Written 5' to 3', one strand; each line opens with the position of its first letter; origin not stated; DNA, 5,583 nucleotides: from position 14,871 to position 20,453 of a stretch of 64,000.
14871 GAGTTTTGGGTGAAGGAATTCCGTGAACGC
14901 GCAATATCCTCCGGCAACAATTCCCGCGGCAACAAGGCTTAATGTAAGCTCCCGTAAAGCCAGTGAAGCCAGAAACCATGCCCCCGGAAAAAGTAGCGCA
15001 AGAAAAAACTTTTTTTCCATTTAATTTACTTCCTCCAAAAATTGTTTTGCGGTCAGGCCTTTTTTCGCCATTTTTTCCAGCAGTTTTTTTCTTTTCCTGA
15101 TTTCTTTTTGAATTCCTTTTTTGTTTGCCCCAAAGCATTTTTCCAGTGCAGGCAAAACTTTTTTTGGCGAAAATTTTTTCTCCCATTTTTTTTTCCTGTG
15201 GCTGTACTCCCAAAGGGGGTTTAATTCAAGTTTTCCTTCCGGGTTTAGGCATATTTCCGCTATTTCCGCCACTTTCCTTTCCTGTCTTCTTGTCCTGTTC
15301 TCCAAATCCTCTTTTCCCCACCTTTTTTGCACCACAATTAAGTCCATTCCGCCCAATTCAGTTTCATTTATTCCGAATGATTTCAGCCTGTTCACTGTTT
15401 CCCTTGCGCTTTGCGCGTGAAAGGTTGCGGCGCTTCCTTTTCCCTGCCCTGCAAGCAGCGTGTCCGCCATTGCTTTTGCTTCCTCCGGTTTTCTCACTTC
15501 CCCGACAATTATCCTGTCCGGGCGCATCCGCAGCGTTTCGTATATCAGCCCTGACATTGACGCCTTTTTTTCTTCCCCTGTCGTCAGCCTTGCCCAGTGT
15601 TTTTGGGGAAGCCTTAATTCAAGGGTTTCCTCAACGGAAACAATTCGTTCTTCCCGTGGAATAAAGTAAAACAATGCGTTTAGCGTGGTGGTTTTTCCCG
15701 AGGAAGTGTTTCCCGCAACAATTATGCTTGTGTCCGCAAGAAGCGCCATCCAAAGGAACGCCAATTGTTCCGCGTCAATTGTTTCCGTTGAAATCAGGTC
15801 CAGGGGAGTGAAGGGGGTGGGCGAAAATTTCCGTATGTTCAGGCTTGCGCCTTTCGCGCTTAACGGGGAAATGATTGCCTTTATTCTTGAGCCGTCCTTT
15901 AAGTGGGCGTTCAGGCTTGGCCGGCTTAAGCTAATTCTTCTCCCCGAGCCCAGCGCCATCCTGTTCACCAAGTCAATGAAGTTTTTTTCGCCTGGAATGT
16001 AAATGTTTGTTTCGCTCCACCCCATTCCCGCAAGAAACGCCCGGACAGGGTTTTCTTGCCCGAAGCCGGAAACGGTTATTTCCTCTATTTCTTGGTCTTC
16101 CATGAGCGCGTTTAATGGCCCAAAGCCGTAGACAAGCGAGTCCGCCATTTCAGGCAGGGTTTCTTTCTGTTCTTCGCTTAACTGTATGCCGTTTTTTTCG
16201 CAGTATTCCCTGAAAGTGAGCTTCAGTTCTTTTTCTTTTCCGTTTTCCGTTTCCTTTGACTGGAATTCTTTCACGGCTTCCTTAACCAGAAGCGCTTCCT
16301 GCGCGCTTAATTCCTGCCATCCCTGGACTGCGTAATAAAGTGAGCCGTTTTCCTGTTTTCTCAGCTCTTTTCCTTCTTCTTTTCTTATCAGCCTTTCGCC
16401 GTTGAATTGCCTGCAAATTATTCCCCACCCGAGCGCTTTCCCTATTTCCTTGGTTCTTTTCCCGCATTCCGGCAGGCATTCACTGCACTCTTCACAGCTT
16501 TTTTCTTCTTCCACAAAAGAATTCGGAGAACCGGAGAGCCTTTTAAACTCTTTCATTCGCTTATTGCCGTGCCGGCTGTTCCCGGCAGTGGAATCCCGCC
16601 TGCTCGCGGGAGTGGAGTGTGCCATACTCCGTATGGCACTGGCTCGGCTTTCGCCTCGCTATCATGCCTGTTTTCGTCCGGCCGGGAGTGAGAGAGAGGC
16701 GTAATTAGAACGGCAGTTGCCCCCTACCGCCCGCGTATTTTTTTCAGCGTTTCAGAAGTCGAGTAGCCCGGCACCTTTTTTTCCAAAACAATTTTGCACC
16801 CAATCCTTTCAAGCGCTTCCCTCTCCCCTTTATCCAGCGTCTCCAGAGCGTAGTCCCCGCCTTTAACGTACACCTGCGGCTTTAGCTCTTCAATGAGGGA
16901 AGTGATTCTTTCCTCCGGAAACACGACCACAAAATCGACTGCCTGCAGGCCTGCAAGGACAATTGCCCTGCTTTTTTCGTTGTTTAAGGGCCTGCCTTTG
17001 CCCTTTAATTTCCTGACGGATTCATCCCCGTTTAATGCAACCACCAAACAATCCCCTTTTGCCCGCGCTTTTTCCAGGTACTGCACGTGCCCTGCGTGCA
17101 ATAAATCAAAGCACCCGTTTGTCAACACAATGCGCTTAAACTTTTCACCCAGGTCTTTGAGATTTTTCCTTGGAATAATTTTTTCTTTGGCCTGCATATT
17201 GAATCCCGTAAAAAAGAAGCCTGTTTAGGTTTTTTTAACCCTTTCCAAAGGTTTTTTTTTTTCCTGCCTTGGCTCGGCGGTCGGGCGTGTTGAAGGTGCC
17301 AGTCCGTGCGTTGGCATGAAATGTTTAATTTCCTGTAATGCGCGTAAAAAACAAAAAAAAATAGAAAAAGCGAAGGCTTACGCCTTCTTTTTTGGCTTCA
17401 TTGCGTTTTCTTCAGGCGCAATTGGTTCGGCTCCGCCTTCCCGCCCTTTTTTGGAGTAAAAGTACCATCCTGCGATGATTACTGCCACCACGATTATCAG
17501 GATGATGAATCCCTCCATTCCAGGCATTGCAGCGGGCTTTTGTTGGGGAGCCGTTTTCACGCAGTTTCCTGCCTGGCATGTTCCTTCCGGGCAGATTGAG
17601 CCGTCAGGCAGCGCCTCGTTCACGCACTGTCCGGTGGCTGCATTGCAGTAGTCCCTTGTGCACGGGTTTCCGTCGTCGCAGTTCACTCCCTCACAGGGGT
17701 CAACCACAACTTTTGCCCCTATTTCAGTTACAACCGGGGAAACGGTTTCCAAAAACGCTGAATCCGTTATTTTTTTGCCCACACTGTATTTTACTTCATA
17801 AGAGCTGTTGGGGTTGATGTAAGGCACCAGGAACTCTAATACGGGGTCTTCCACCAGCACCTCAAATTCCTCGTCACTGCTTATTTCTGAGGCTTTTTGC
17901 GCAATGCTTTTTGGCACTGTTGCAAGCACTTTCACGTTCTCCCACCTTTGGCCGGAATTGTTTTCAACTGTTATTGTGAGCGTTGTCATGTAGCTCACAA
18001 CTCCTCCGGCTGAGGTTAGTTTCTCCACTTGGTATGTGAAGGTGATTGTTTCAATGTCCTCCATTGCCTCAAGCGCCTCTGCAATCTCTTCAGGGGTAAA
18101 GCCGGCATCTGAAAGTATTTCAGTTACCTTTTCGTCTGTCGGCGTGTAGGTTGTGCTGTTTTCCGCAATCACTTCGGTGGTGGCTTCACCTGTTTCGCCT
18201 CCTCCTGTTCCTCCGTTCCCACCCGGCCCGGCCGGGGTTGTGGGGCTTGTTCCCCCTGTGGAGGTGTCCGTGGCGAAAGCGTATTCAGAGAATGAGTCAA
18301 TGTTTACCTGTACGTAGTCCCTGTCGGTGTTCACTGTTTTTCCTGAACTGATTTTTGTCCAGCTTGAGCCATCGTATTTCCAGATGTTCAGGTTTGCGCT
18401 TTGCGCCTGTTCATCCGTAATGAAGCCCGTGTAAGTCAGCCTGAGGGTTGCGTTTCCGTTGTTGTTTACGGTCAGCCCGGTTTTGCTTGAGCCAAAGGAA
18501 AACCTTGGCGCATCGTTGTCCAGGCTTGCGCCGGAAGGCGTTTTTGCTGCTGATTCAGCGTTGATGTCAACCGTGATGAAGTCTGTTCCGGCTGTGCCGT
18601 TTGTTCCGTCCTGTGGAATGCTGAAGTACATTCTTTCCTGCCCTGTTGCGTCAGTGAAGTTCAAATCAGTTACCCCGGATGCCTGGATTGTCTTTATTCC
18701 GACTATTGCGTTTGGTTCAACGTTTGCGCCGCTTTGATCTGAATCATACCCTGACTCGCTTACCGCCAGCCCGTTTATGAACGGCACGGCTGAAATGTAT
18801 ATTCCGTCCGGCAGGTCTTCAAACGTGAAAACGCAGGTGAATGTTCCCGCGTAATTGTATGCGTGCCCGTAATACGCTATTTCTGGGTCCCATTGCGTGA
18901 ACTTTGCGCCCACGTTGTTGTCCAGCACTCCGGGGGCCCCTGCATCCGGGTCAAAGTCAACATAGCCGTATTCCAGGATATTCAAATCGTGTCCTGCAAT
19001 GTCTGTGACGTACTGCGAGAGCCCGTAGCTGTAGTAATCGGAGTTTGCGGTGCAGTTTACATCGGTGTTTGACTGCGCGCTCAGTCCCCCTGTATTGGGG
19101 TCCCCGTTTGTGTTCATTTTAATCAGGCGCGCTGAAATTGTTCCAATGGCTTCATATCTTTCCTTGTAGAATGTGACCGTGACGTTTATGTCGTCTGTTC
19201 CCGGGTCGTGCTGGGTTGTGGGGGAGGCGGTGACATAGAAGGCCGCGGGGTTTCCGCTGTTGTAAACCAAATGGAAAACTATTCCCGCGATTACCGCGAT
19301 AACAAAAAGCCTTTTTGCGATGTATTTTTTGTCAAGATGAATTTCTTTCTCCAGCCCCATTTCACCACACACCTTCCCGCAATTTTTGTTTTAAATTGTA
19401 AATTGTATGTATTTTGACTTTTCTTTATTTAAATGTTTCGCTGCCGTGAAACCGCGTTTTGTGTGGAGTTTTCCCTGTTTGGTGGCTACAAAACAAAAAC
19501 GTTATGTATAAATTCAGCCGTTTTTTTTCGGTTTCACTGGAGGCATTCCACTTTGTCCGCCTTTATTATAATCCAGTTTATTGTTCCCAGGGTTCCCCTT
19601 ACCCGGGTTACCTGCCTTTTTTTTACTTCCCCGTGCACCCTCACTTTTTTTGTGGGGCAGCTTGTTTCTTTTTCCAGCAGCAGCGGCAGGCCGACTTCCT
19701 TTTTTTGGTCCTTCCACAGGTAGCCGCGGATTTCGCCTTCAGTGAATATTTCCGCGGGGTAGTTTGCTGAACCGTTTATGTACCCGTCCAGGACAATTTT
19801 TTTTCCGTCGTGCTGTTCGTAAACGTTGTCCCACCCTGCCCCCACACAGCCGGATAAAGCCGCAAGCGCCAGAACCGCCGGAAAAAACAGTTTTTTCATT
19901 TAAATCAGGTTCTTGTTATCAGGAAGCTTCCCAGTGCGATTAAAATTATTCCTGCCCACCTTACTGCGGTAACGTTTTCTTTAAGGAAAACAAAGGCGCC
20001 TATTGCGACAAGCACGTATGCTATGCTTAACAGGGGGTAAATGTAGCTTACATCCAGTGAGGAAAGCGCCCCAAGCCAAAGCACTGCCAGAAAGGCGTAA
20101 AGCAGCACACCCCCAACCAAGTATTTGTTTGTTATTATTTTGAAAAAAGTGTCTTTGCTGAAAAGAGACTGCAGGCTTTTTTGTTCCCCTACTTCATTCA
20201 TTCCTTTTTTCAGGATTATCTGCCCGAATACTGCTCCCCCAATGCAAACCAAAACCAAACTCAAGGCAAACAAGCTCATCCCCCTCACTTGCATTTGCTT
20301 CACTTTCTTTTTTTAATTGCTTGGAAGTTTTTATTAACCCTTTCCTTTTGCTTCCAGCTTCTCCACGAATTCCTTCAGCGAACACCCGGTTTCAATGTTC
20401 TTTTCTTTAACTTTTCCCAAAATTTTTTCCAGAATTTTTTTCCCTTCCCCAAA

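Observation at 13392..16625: Pilus assembly set with a split platform protein and an ATPase bearing an N-terminal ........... motif.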

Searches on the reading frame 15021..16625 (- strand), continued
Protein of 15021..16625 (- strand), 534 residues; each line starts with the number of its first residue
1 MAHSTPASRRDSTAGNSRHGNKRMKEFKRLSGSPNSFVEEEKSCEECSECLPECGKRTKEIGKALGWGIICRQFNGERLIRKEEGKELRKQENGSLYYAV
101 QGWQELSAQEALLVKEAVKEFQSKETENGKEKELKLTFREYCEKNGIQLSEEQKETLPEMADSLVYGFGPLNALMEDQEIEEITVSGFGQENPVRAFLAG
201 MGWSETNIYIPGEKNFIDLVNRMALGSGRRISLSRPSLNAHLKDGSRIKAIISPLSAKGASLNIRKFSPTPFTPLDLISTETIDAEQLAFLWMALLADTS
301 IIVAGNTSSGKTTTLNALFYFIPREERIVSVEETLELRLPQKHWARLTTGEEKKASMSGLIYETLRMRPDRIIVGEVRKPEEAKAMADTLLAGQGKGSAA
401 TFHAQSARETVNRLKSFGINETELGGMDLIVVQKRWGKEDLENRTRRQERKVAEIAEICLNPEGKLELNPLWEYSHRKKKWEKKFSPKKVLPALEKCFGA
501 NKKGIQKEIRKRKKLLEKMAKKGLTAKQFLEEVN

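Call 76: find_encoding_contigs(protein=P0084, flank=7000, max_places=1)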
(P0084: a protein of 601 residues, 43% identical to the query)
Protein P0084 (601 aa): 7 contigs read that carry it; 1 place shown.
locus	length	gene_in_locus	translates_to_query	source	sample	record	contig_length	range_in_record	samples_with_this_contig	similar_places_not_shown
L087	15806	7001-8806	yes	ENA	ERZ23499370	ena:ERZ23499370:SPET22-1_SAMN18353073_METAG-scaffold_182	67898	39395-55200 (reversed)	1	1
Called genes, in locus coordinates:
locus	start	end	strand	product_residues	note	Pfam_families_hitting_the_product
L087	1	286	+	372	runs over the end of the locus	PF01266:DAO (faint), PF13450:NAD_binding_8 (faint), PF22578:GGR_cat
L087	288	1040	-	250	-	PF01255:Prenyltransf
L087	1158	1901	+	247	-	PF01478:Peptidase_A24, PF06847:Arc_PepC_II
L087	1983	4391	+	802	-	PF00437:T2SSE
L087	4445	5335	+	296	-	PF00482:T2SSF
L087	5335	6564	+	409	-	PF00482:T2SSF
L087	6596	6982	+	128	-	PF02643:DUF192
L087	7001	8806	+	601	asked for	PF00037:Fer4 (faint), PF12837:Fer4_6 (faint), PF12838:Fer4_7 (faint), PF00437:T2SSE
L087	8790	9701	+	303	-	-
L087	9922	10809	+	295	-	PF00482:T2SSF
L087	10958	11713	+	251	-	PF09754:PAC2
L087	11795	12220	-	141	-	-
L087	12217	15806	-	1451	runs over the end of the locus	-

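Call 82: search_protein_representatives(alignment_id=A2)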
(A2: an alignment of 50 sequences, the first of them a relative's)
Query: 50 sequences, 597 profile positions. Proteins with E-value up to 0.001 (for the whole library): 49474; up to 1e-10: 20262; up to 1e-30: 5296. The best 150 are listed.
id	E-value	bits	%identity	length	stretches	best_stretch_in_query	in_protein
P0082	6.9e-241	817.2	-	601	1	1-596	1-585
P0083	1.6e-229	779.7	-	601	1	4-595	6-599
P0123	4.9e-224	761.5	-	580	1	1-571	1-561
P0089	2.9e-223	759.0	-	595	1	1-589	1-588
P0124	1.7e-219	746.5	-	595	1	1-595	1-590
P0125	2.6e-210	716.2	-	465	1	1-460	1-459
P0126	5.5e-210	715.1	-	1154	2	138-584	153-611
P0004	1.9e-206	703.4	-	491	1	115-595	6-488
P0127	1.5e-198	677.3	-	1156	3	226-535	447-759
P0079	5.6e-191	652.4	-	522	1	116-594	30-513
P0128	7.1e-191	652.0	-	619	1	5-594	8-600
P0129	2.0e-190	650.5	-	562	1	1-577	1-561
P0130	5.6e-183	625.9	-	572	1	1-580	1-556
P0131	4.3e-178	609.8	-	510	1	128-594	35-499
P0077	5.9e-177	606.1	-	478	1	123-595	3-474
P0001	1.3e-171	588.4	-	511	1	106-594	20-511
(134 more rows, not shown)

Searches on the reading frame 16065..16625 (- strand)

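Call 24: search_protein_families(library=pfam, proteins=[window:16065-16625:-], max_evalue=1)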
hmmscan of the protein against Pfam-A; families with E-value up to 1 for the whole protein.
seq(187 aa): 1 family
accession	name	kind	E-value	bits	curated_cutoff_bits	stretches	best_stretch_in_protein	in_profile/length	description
PF03480.18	DctP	-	0.081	12.7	23.4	1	103-165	216-279/286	Bacterial extracellular solute-binding protein, family 7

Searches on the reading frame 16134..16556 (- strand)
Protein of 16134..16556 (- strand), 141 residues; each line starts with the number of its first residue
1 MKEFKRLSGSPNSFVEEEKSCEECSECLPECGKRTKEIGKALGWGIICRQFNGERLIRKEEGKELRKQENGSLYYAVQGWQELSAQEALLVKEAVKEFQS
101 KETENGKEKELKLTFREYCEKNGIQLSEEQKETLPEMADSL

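Call 33: find_homologous_proteins(query=window:16134-16556:-, max_evalue=0.001)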
Query seq(141 aa): 25 candidates shared short words with the query, none scored E <= 0.001.

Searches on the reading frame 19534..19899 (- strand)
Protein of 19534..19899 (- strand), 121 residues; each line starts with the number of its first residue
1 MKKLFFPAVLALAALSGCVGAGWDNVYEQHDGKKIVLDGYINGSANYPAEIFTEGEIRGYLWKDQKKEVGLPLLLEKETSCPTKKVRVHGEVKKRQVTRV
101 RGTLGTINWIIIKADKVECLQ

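Call 66: search_protein_families(library=pfam, proteins=[window:19534-19899:-], max_evalue=0.05)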
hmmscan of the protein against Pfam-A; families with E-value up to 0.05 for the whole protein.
window:19534-19899:- (121 aa): 1 family
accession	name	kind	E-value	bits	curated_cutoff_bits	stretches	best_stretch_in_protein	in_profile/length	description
PF01886.21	DUF61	-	0.025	15.1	27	1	57-120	51-115/127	Protein of unknown function DUF61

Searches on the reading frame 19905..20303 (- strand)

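Call 66: search_protein_families(library=pfam, proteins=[window:19905-20303:-], max_evalue=0.05)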
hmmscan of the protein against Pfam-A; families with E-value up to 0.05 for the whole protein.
window:19905-20303:- (132 aa): 2 families
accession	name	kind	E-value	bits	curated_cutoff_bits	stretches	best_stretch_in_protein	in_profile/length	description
PF00892.27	EamA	-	2.4e-07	31.6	28.2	1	6-130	25-134/135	EamA-like transporter family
PF10639.15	TMEM234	-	0.0028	18.2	30.1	1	30-129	14-112/113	Putative transmembrane family 234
